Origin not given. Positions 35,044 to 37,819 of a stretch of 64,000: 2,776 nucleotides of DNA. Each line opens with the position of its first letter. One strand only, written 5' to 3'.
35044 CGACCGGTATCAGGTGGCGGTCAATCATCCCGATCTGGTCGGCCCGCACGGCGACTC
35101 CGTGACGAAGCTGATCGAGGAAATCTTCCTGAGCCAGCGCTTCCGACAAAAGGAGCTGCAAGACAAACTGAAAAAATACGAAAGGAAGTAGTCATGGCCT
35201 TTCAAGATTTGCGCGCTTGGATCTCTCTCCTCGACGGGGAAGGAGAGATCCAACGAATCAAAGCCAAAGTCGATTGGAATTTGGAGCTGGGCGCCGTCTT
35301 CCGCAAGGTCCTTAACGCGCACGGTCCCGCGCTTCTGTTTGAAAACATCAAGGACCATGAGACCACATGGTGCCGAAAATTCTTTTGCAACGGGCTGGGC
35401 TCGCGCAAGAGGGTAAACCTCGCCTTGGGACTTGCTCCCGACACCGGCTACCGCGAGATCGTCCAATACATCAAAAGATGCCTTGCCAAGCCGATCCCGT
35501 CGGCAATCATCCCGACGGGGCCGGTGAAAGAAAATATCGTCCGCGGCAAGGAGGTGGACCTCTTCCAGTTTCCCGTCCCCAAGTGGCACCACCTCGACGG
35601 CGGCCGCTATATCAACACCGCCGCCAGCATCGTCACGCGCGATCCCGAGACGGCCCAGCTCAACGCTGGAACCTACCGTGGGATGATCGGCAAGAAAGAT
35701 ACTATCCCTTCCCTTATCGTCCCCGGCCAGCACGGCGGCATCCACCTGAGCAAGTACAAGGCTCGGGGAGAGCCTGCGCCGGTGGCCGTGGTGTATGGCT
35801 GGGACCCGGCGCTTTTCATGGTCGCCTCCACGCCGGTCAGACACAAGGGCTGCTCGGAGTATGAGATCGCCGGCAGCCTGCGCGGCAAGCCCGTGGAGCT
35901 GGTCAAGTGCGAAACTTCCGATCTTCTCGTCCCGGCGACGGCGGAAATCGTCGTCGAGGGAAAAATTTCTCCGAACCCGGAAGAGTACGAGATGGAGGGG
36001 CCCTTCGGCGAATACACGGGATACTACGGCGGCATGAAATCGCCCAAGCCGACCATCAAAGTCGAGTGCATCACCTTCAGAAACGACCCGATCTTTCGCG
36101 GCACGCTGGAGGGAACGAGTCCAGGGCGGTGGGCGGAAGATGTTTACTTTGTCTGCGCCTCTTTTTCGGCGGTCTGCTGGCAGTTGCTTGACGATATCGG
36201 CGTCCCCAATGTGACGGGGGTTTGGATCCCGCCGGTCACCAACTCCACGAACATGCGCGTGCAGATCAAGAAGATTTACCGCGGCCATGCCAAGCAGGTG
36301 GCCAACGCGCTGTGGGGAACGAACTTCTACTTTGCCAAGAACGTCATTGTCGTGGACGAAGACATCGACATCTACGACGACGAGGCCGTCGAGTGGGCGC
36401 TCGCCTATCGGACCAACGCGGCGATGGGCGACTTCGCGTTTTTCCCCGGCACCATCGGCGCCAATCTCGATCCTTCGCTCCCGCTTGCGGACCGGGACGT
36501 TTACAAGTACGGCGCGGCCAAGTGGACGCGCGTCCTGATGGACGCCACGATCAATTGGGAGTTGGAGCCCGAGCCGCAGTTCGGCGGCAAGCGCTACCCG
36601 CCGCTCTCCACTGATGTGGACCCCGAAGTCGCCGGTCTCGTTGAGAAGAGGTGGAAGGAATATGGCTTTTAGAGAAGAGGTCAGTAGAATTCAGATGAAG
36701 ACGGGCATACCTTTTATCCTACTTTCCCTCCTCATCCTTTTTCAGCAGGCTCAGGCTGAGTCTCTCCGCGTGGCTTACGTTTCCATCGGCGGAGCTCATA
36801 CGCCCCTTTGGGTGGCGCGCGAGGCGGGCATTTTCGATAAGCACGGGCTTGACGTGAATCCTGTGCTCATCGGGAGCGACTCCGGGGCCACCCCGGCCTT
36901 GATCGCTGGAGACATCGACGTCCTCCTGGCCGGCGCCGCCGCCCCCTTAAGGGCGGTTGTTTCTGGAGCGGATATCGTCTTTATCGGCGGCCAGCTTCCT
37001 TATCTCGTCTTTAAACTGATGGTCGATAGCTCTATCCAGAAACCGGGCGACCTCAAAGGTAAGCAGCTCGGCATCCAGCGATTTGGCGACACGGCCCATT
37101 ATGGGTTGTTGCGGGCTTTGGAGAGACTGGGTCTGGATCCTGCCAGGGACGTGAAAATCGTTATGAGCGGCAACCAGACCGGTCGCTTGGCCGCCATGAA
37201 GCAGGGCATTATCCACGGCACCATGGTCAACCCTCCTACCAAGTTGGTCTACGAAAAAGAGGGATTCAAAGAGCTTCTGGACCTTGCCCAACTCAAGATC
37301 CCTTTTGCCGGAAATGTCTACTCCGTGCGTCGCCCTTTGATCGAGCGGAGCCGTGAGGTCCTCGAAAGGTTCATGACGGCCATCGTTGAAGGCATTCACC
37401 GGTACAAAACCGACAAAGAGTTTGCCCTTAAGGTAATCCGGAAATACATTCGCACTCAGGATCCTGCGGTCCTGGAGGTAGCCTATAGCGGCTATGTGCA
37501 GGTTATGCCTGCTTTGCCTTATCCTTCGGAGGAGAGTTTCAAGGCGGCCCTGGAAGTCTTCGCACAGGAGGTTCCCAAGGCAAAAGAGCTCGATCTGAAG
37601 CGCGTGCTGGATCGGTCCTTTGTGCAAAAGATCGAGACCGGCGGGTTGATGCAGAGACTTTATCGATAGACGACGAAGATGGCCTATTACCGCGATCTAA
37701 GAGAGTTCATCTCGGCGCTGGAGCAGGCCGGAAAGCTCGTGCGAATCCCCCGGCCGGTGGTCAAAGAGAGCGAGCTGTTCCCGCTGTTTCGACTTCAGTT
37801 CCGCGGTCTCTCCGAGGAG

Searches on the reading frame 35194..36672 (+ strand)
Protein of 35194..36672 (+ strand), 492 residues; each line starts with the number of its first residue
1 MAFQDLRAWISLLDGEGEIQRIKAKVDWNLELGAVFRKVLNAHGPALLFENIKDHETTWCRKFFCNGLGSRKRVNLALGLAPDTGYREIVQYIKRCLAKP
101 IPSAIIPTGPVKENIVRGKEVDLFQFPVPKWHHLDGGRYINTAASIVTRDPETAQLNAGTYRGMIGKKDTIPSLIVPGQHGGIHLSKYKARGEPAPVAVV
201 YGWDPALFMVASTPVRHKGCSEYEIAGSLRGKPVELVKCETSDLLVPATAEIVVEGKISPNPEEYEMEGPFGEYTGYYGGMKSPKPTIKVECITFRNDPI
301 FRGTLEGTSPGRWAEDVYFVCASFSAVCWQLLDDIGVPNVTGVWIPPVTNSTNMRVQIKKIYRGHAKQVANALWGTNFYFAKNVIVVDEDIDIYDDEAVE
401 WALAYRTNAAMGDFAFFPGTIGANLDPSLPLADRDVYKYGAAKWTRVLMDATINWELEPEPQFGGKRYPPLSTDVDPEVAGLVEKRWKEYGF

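Call 5: search_protein_families(library=pfam, proteins=[window:35194-36672:+])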
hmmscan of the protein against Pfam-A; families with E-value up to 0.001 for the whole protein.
window:35194-36672:+ (492 aa): 3 families
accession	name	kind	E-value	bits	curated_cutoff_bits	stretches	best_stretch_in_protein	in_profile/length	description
PF01977.22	UbiD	-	1.2e-67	227.6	23.3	1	108-307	7-204/206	3-octaprenyl-4-hydroxybenzoate carboxy-lyase Rift-related domain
PF20696.2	UbiD_C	-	6.3e-26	91.3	24.2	1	319-444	3-120/127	3-octaprenyl-4-hydroxybenzoate carboxy-lyase C-terminal domain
PF20695.2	UbiD_N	-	1.1e-19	70.7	24.3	1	10-91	1-76/78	3-octaprenyl-4-hydroxybenzoate carboxy-lyase N-terminal domain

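Call 6: search_protein_families(library=ncbifam, proteins=[window:35194-36672:+])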
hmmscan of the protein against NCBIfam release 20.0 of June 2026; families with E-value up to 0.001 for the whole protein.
window:35194-36672:+ (492 aa): 7 families
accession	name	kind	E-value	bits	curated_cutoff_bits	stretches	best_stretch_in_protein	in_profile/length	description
TIGR00148.1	TIGR00148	subfamily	6.1e-97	325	244.85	1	6-429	1-422/438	UbiD family decarboxylase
NF041204.1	VdcC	exception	4e-89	299.2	650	1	4-459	2-443/467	non-oxidative hydroxyarylic acid decarboxylases subunit C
TIGR02724.1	phenyl_P_beta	equivalog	1e-82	278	468.95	1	5-491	2-470/472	phenylphosphate carboxylase subunit beta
TIGR03701.1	mena_SCO4490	equivalog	6.3e-70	236.1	495.9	1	9-410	2-408/433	menaquinone biosynthesis decarboxylase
TIGR02723.1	phenyl_P_alpha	equivalog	4.4e-67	226.8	564.6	1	11-441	15-436/485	phenylphosphate carboxylase subunit alpha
NF008175.0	PRK10922.1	equivalog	7.6e-62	209.4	788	1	1-430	4-443/497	4-hydroxy-3-polyprenylbenzoate decarboxylase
NF041219.1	BagN_FevL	exception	2.8e-59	201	1000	1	2-407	16-432/502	bagremycin/ferroverdin biosynthesis UbiD family decarboxylase BagN/FevL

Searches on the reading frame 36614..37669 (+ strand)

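Call 5: search_protein_families(library=pfam, proteins=[window:36614-37669:+])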
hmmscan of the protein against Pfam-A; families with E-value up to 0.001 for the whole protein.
window:36614-37669:+ (351 aa): 2 families
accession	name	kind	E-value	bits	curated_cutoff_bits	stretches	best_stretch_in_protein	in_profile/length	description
PF09084.16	NMT1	-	2.7e-16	60.6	20.5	1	62-262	4-207/216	NMT1/THI5 like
PF13379.11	NMT1_2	-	7.1e-13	49.4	24.7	1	45-272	2-245/252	NMT1-like family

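Call 6: search_protein_families(library=ncbifam, proteins=[window:36614-37669:+])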
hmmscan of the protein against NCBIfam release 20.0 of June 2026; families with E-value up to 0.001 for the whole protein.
window:36614-37669:+ (351 aa): 5 families
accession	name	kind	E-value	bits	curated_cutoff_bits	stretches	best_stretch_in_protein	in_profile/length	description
TIGR01728.1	SsuA_fam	subfamily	1.2e-22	80.5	163.5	1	51-337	1-289/290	aliphatic sulfonate ABC transporter substrate-binding protein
NF008553.0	PRK11480.1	equivalog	1.8e-13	50.4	490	1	35-273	9-244/320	taurine ABC transporter substrate-binding protein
NF008588.0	PRK11553.1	subfamily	5.4e-12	45.3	299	1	37-279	15-255/319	aliphatic sulfonate ABC transporter substrate-binding protein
NF040735.1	SBP_SaoX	equivalog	3.4e-10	39.6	300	1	66-267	19-221/330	ABC transporter substrate-binding subunit SaoX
TIGR01729.1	taurine_ABC_bnd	equivalog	2e-09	37.3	304.25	1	93-268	41-217/300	taurine ABC transporter substrate-binding protein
